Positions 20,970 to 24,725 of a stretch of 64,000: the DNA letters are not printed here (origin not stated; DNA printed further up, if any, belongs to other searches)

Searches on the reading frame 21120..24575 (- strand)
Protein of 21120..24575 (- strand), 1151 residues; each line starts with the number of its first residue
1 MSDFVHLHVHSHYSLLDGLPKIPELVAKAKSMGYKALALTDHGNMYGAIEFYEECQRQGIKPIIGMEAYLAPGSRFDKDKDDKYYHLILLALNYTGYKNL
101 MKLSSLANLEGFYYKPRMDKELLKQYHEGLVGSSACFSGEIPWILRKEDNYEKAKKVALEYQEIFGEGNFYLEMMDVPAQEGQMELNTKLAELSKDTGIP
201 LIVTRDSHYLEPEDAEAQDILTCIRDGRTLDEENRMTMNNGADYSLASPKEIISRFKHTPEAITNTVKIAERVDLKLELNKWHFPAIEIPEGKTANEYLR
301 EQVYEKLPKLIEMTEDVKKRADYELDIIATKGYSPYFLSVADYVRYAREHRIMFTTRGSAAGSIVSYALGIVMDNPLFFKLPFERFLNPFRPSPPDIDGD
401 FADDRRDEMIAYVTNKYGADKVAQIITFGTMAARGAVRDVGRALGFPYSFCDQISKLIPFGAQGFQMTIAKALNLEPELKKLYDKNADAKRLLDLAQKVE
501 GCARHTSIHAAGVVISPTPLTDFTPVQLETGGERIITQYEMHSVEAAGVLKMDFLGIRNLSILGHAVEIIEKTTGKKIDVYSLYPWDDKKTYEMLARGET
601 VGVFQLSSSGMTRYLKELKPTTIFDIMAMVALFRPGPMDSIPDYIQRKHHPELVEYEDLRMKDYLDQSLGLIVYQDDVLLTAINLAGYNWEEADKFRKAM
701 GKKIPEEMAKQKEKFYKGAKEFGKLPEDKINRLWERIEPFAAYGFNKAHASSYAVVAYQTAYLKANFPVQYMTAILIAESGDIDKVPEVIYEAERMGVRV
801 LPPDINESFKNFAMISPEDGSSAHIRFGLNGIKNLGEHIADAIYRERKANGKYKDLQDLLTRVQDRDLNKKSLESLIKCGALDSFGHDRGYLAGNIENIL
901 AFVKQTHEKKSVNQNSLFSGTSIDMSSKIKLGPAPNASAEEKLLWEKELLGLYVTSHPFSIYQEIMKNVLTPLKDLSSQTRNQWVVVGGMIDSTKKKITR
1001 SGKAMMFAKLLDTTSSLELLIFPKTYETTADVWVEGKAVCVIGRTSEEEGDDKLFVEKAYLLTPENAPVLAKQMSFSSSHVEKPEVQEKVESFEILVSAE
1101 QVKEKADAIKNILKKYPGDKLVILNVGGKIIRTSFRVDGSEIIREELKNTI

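Call 6: search_protein_families(library=pfam, proteins=[window:21120-24575:-], max_evalue=0.1)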
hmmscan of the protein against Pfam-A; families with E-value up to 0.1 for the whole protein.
window:21120-24575:- (1151 aa): 9 families
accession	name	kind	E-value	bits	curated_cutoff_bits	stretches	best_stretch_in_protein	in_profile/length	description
PF07733.18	DNA_pol3_alpha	-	4.9e-91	305.4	23.9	1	297-556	1-260/260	Bacterial DNA polymerase III alpha NTPase domain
PF02811.25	PHP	-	4.7e-61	206.3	26.4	1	6-176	1-163/164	PHP domain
PF17657.6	DNA_pol3_finger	-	1.7e-50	171.1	22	1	559-721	1-164/166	Bacterial DNA polymerase III alpha subunit finger domain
PF14579.12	HHH_6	-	5.2e-29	100.7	25.6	1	797-890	1-88/90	Helix-hairpin-helix motif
PF01336.31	tRNA_anti-codon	-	3.7e-08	33.6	27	1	985-1058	1-71/75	OB-fold nucleic acid binding domain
PF12836.13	HHH_3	-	0.005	17.4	27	1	829-860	16-47/65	Helix-hairpin-helix motif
PF11548.13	Receptor_IA-2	-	0.043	14.3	29.7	0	1073-1122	33-82/89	Protein-tyrosine phosphatase receptor IA-2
PF12651.13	RHH_3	-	0.08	13.4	21.6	0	185-200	12-27/44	Ribbon-helix-helix domain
PF22379.2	MCM10_OB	-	0.097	12.9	27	0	977-1031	38-95/130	MCM10 OB-fold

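Call 8: search_protein_families(library=ncbifam, proteins=[window:21120-24575:-], max_evalue=0.1)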
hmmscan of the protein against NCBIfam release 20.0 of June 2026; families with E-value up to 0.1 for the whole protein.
window:21120-24575:- (1151 aa): 23 families
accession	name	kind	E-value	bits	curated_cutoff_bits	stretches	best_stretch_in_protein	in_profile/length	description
NF005298.0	PRK06826.1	equivalog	0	1250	1260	1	2-1128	3-1116/1151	DNA polymerase III subunit alpha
NF004226.0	PRK05673.1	equivalog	0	1225.4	1002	1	3-1138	5-1119/1146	DNA polymerase III subunit alpha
TIGR00594.1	polc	superfamily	0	1171.6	434.35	1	4-1022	1-1022/1022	DNA polymerase III subunit alpha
NF005617.0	PRK07374.1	equivalog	1.4e-281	937.3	1653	1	3-1059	2-1077/1170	DNA polymerase III subunit alpha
NF005377.0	PRK06920.1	equivalog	1.4e-265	884.1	1806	1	3-1069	2-1030/1108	DNA polymerase III subunit alpha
NF007079.0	PRK09532.1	equivalog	5.4e-199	663.4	1525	1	3-746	2-777/876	DNA polymerase III subunit alpha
NF004225.0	PRK05672.1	subfamily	2.6e-197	658.2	939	1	2-1066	4-1036/1047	error-prone DNA polymerase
NF005516.0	PRK07135.1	equivalog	3.4e-186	621.3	1084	2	230-1029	163-944/974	DNA polymerase III DnaE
NF005582.0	PRK07279.1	equivalog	2.1e-184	615.3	1279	2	196-1059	145-961/1033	DNA polymerase III subunit alpha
NF004550.0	PRK05898.1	equivalog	6.2e-171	570.8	1182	2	201-1015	137-932/971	DNA polymerase III subunit alpha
NF005616.0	PRK07373.1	equivalog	4.6e-72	243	646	1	741-1060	34-358/449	DNA polymerase III subunit alpha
NF001688.0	PRK00448.1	equivalog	5.4e-60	203.2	873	4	80-377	610-913/1445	PolC-type DNA polymerase III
TIGR01405.1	polC_Gram_pos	equivalog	3.2e-53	180.8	1043.45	5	80-377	376-678/1211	DNA polymerase III subunit alpha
NF041577.1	nside_bi_sphtase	equivalog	7.8e-07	28.5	400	1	5-68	4-65/276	3',5'-nucleoside bisphosphate phosphatase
NF004981.0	PRK06361.1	equivalog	2e-06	27.3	117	1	6-47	3-42/217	histidinol phosphate phosphatase domain-containing protein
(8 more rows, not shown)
